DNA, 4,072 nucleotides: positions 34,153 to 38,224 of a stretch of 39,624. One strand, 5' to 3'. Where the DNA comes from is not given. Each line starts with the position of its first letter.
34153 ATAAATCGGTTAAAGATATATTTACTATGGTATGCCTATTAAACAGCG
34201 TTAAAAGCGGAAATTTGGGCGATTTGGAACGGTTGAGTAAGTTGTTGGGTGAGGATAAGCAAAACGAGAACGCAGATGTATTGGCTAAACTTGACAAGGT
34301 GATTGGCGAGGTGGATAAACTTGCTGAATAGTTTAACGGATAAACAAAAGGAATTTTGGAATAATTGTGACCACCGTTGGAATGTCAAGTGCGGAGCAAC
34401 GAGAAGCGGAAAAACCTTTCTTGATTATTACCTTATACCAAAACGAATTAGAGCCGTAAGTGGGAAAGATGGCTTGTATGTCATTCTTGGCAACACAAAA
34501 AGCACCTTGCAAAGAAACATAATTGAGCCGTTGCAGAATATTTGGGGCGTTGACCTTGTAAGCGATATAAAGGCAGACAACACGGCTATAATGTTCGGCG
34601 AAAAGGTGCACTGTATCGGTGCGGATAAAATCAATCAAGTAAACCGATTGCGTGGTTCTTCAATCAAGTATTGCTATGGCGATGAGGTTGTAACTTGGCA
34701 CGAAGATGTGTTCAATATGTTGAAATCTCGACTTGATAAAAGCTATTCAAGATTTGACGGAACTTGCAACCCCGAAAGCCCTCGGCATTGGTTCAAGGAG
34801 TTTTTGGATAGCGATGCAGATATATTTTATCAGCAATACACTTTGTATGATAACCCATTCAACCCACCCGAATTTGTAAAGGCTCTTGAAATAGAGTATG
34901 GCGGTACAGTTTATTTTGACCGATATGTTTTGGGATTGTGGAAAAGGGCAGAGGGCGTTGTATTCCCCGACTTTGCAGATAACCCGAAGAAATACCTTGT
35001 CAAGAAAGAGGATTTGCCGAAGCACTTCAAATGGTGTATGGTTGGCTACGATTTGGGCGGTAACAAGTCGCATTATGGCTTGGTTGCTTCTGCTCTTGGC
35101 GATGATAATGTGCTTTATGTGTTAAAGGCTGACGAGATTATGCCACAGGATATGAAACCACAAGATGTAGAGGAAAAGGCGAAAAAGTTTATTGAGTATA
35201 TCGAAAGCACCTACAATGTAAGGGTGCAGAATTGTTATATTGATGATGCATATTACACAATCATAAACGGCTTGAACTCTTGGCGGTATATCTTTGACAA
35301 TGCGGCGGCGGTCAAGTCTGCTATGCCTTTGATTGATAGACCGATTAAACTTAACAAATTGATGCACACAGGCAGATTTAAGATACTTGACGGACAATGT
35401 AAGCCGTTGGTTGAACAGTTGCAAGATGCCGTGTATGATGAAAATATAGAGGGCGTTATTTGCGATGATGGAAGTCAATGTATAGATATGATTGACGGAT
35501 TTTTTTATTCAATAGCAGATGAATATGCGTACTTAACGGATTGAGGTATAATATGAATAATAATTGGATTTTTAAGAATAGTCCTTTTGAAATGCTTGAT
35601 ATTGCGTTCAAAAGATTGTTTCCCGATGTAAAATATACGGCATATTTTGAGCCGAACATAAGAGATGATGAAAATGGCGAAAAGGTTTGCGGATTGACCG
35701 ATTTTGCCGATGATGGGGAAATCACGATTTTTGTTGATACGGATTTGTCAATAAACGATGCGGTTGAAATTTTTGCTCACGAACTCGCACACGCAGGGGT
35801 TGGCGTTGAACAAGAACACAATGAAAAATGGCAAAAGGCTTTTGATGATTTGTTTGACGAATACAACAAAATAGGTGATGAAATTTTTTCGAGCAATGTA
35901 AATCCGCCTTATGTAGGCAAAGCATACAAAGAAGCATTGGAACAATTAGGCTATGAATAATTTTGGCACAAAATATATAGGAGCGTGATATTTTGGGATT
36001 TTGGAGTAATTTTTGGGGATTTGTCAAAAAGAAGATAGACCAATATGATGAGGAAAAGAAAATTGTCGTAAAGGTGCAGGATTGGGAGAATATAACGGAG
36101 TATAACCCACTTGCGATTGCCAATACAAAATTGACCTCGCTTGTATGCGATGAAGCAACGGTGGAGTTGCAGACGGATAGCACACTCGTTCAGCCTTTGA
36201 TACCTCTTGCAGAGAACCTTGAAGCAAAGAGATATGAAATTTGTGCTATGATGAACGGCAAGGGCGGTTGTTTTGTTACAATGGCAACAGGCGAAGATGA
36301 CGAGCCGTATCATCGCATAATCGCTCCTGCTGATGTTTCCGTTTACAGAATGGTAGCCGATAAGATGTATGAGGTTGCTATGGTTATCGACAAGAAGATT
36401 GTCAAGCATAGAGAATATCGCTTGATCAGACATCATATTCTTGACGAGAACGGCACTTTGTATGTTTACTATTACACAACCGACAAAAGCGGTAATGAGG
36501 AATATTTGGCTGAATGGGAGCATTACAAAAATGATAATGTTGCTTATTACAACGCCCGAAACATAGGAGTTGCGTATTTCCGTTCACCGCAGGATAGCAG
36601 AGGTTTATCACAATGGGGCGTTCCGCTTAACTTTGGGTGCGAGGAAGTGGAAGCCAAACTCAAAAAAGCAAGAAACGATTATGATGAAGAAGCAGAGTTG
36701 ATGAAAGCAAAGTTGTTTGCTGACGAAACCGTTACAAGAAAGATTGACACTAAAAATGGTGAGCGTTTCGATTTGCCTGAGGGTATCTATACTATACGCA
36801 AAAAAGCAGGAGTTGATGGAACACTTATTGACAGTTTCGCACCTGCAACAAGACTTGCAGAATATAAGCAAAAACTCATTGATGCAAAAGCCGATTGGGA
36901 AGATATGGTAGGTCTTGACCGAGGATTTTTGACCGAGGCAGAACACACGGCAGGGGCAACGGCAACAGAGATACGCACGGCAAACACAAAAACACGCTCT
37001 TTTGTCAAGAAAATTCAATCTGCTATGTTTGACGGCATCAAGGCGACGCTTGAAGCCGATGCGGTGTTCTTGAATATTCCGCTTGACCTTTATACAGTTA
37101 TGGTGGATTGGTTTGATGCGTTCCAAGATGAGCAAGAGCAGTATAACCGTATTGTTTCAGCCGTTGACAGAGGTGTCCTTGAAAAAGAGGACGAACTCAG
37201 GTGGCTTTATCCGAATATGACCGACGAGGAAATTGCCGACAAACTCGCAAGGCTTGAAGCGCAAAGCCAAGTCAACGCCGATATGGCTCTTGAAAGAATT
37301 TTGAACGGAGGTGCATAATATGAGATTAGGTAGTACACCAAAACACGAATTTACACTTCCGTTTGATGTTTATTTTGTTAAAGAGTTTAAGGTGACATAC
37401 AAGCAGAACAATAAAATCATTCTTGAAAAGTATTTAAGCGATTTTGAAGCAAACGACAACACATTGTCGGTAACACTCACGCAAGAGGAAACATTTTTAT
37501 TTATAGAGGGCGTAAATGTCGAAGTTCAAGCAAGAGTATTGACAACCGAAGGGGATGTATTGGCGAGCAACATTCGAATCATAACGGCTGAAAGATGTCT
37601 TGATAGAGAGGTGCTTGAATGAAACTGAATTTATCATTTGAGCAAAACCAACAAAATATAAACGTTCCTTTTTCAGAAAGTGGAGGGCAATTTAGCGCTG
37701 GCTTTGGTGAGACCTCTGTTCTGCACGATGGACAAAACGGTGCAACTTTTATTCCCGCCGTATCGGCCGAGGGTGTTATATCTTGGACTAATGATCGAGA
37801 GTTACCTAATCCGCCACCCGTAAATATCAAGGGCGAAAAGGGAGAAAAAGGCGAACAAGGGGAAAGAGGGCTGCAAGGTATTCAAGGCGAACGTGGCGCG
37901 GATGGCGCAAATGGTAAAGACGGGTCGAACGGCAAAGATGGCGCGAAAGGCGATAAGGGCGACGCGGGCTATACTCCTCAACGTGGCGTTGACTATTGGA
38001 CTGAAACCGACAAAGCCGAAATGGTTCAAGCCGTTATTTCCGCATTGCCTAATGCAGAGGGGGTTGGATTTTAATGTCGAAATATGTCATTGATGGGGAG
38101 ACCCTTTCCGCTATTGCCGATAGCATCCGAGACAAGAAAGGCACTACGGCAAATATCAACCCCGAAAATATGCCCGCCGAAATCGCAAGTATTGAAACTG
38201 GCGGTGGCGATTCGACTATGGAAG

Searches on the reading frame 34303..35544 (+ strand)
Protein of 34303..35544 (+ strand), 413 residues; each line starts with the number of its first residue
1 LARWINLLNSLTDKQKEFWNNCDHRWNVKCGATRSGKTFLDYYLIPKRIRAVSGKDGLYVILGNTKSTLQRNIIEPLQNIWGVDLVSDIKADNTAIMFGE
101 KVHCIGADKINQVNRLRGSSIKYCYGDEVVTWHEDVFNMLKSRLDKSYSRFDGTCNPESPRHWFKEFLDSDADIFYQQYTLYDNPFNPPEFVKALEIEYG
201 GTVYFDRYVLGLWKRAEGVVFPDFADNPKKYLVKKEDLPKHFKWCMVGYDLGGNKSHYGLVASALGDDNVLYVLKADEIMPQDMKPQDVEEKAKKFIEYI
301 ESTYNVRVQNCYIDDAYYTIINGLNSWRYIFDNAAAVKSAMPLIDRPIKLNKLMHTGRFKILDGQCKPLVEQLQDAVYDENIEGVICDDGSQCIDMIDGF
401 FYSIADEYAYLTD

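Call 82: search_protein_families(library=phrogs, proteins=[window:34303-35544:+], max_evalue=0.00001)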
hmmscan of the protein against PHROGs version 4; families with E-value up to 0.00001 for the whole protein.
window:34303-35544:+ (413 aa): 3 families
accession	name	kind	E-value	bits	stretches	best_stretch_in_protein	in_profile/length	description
phrog_2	-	head and packaging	1.8e-38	133.9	1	10-408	266-593/807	terminase large subunit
phrog_10250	-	head and packaging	7.4e-12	46.5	1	203-383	8-191/228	terminase large subunit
phrog_979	-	head and packaging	6.9e-10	39.2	1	10-169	153-315/642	terminase large subunit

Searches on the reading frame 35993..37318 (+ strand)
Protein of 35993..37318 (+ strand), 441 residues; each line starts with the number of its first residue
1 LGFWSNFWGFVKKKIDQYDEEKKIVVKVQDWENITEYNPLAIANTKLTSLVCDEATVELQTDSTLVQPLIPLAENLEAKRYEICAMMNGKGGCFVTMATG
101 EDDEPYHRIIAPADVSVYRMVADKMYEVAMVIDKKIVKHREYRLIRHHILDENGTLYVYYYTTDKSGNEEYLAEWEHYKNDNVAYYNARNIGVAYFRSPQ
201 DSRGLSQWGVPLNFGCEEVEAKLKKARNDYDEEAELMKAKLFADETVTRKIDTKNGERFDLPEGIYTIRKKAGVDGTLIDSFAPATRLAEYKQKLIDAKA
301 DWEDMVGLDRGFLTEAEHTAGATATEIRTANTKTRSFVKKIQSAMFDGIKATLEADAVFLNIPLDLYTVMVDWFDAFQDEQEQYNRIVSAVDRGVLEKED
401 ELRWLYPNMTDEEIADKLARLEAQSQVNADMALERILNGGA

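Call 82: search_protein_families(library=phrogs, proteins=[window:35993-37318:+], max_evalue=0.00001)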
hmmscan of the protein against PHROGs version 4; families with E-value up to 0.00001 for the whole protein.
window:35993-37318:+ (441 aa): 1 family
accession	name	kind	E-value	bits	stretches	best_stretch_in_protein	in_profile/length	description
phrog_533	-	head and packaging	3e-18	66.6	1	75-427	110-482/495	portal protein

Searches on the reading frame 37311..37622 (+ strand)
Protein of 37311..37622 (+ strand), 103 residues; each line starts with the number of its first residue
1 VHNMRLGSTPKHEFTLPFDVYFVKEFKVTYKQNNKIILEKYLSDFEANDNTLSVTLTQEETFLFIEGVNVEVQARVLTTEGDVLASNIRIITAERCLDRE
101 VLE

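Call 16: search_protein_families(library=phrogs, proteins=[window:37311-37622:+], max_evalue=0.001)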
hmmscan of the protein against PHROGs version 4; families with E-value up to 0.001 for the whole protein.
window:37311-37622:+ (103 aa): 1 family
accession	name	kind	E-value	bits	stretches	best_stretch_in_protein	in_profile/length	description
phrog_15594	-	unknown function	3.4e-19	70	1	4-97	1-94/99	-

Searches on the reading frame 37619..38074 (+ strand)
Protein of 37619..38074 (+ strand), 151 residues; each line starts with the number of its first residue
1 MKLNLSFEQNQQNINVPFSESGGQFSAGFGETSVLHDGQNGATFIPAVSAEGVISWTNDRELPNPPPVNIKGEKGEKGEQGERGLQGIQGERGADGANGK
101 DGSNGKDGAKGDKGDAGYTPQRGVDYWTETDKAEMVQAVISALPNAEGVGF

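Call 16: search_protein_families(library=phrogs, proteins=[window:37619-38074:+], max_evalue=0.001)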
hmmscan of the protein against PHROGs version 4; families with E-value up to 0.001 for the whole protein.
window:37619-38074:+ (151 aa): 31 families (the best 25 are shown)
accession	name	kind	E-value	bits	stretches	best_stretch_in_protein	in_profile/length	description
phrog_6320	-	tail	5.8e-11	42.9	1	70-120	144-194/745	tail fiber protein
phrog_5073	-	tail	6e-11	43.1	1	71-134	314-377/519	tail fiber protein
phrog_366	-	tail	4.9e-10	40.4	1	67-124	328-385/474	tail fiber protein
phrog_1806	-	tail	6.4e-10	39.8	1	37-119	159-232/276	collagen like minor tail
phrog_819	-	tail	8.9e-10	38.4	1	69-119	511-561/1024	tail protein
phrog_8745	-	tail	1.1e-09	37.2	1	52-123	1378-1431/1803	tail fiber protein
phrog_29268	-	unknown function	2.2e-09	37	1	55-142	253-343/653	-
phrog_32409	-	tail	5e-09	36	1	69-129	185-245/884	tail fiber protein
phrog_33406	-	tail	6.3e-09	35.7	1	70-120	189-239/651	tail fiber protein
phrog_26346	-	unknown function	1.5e-08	34.8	1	71-125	198-255/659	-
phrog_17587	-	tail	2.2e-08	34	1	67-143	364-441/641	tail fiber protein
phrog_13892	-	tail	1.1e-07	32.2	1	69-117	33-81/676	minor tail protein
phrog_10972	-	tail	1.3e-07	32.4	1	70-124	155-212/343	tail fiber protein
phrog_35286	-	unknown function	1.4e-07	31.4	1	72-122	290-340/750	-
phrog_19200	-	head and packaging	2.7e-07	31.2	1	34-96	28-92/268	virion structural protein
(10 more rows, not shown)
